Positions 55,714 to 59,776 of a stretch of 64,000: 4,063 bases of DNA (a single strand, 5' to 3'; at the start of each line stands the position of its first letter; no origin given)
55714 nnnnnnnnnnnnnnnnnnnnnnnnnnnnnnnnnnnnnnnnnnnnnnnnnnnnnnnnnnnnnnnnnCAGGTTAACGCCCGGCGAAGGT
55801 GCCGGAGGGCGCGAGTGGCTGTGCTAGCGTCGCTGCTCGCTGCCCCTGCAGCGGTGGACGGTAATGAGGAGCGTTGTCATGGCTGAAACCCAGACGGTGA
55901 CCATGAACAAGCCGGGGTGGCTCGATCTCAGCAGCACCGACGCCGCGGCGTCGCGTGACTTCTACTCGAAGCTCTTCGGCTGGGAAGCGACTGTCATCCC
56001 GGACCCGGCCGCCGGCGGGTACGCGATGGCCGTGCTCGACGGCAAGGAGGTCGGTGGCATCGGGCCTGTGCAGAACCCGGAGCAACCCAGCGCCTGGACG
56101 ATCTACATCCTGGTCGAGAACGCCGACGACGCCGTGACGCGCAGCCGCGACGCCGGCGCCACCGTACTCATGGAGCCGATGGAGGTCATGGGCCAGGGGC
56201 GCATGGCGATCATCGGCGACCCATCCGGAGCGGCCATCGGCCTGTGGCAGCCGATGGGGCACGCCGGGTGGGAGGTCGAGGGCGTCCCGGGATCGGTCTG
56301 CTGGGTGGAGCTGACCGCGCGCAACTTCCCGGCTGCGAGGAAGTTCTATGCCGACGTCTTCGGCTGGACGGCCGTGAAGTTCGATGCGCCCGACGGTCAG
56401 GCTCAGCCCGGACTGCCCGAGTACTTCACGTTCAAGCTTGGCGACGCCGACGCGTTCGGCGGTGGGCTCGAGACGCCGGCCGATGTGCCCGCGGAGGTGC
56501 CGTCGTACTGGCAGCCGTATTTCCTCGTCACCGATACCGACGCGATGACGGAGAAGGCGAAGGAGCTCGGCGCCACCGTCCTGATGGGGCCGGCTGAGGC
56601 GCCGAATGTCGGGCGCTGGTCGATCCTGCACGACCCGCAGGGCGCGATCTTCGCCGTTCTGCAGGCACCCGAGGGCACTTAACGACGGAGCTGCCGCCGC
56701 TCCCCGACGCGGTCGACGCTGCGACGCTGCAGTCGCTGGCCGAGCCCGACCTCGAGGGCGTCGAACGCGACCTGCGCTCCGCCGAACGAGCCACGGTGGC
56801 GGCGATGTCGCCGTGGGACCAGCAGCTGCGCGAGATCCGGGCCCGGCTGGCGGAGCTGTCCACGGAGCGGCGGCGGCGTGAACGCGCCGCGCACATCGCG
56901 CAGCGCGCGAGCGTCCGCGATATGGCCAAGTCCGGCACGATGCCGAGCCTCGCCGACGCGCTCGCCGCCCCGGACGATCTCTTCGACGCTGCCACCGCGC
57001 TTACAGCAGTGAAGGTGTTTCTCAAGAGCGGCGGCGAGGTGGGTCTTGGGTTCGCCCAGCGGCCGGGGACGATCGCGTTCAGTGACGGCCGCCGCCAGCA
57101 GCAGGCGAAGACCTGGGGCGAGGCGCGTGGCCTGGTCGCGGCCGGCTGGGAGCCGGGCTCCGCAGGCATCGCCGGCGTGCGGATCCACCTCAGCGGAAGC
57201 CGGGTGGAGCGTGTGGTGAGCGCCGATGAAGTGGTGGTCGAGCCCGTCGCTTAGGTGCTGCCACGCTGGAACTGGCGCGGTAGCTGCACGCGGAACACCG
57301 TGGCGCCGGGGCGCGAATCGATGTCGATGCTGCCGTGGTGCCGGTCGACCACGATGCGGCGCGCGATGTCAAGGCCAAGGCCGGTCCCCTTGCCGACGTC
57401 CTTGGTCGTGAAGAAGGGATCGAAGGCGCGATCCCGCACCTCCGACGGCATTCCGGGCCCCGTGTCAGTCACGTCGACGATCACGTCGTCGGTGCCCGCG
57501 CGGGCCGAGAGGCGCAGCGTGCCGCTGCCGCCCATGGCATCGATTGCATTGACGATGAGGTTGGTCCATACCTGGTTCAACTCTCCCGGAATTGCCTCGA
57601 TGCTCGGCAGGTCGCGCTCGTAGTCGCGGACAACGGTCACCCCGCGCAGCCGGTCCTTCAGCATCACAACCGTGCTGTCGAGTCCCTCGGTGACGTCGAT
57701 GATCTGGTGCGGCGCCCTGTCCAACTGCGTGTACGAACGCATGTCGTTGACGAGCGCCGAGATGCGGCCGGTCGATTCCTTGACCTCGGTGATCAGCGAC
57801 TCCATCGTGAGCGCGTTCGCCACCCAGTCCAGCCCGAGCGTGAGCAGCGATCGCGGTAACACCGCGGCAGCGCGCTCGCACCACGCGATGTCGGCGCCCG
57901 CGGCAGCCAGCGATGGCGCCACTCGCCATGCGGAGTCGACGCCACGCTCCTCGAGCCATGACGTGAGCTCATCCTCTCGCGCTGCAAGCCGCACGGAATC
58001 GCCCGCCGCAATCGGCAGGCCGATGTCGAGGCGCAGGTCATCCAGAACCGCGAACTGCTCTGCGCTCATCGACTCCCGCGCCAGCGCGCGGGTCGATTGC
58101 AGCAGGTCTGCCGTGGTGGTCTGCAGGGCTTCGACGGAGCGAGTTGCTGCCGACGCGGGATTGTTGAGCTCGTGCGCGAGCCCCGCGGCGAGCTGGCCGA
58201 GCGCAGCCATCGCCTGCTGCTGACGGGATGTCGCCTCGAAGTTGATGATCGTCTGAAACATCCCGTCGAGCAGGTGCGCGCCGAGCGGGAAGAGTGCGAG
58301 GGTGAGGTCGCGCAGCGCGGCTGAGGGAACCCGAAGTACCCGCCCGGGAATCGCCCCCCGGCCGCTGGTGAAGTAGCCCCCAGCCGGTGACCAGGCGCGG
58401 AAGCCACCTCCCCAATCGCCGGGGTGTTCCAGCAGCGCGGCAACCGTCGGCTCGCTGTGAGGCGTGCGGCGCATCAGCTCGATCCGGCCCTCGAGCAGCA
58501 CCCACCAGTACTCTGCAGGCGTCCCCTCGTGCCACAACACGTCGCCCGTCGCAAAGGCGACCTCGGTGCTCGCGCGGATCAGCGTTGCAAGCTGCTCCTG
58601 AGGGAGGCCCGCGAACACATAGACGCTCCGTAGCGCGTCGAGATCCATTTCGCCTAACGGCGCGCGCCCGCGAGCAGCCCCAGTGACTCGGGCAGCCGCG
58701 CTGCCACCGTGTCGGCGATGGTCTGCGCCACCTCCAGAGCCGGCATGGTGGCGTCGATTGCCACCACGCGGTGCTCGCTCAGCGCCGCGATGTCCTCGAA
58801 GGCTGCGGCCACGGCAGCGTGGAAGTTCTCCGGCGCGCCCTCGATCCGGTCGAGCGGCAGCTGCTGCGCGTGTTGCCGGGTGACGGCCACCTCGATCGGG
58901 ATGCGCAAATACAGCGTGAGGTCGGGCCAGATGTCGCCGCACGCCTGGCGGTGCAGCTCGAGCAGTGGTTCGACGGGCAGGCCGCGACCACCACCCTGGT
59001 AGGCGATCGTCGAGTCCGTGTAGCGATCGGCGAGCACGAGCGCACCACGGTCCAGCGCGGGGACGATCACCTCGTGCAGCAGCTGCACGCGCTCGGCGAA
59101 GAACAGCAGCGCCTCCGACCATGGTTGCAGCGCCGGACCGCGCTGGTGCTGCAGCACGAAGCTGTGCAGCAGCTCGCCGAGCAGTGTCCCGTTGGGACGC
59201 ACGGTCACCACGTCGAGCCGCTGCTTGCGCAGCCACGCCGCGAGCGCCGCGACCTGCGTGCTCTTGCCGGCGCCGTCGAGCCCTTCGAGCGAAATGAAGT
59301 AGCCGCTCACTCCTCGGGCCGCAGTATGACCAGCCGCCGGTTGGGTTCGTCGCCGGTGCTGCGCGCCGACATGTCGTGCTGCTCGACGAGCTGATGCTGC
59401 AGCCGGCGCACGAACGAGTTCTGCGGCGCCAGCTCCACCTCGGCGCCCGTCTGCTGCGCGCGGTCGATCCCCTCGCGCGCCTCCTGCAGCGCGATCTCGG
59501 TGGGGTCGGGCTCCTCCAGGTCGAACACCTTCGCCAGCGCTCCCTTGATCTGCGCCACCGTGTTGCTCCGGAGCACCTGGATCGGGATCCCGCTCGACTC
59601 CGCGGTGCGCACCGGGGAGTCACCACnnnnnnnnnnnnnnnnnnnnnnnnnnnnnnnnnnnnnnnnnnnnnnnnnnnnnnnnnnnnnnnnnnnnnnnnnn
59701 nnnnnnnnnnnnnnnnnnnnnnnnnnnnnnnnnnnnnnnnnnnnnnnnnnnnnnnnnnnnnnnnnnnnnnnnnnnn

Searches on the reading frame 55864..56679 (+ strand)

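Call 68: search_protein_families(library=pfam, proteins=[window:55864-56679:+], max_evalue=0.0001)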
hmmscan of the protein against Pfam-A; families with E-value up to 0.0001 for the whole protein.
window:55864-56679:+ (272 aa): 3 families
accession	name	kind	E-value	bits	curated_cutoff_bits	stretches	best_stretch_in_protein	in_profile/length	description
PF00903.31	Glyoxalase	-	1.1e-19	71.4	20.6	2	19-125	4-119/121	Glyoxalase/Bleomycin resistance protein/Dioxygenase superfamily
PF18029.7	Glyoxalase_6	-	3.5e-14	53.8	23.6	2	148-265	2-105/106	Glyoxalase-like domain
PF22677.2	Ble-like_N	-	6.6e-07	29.4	24.5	0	157-171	14-28/41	Bleomycin resistance protein-like N-terminal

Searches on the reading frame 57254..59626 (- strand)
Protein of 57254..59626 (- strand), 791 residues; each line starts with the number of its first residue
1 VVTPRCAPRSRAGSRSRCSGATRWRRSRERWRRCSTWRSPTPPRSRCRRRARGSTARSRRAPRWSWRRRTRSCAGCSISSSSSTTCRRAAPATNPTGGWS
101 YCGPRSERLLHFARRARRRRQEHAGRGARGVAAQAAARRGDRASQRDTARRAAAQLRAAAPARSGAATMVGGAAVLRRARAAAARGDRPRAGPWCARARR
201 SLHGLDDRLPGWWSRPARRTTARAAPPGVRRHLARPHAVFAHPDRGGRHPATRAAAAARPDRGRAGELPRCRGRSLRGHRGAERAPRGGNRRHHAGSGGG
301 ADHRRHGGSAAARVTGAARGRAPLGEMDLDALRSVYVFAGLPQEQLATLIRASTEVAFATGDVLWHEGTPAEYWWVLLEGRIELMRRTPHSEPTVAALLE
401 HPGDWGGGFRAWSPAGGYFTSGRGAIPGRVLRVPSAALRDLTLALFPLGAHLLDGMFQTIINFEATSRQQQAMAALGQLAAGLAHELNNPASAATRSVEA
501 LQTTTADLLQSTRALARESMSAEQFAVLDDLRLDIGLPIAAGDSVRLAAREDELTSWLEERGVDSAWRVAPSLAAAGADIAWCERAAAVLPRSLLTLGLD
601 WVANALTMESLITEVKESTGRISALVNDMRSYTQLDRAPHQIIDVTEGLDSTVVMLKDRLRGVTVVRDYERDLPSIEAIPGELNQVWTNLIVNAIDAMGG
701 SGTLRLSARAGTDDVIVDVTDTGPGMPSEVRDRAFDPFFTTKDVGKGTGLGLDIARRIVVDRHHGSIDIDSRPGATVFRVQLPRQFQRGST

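Call 68: search_protein_families(library=pfam, proteins=[window:57254-59626:-], max_evalue=0.0001)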
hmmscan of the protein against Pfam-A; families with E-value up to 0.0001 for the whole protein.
window:57254-59626:- (791 aa): 3 families
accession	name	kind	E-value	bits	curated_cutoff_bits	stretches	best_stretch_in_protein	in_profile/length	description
PF02518.31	HATPase_c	-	1.8e-24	86.7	26.4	1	682-784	5-109/111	Histidine kinase-, DNA gyrase B-, and HSP90-like ATPase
PF00027.35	cNMP_binding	-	6.4e-07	29.7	27.5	1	356-441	2-85/89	Cyclic nucleotide-binding domain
PF00512.31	HisKA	-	3.3e-05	24.3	26.9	0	476-520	2-48/66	His Kinase A (phospho-acceptor) domain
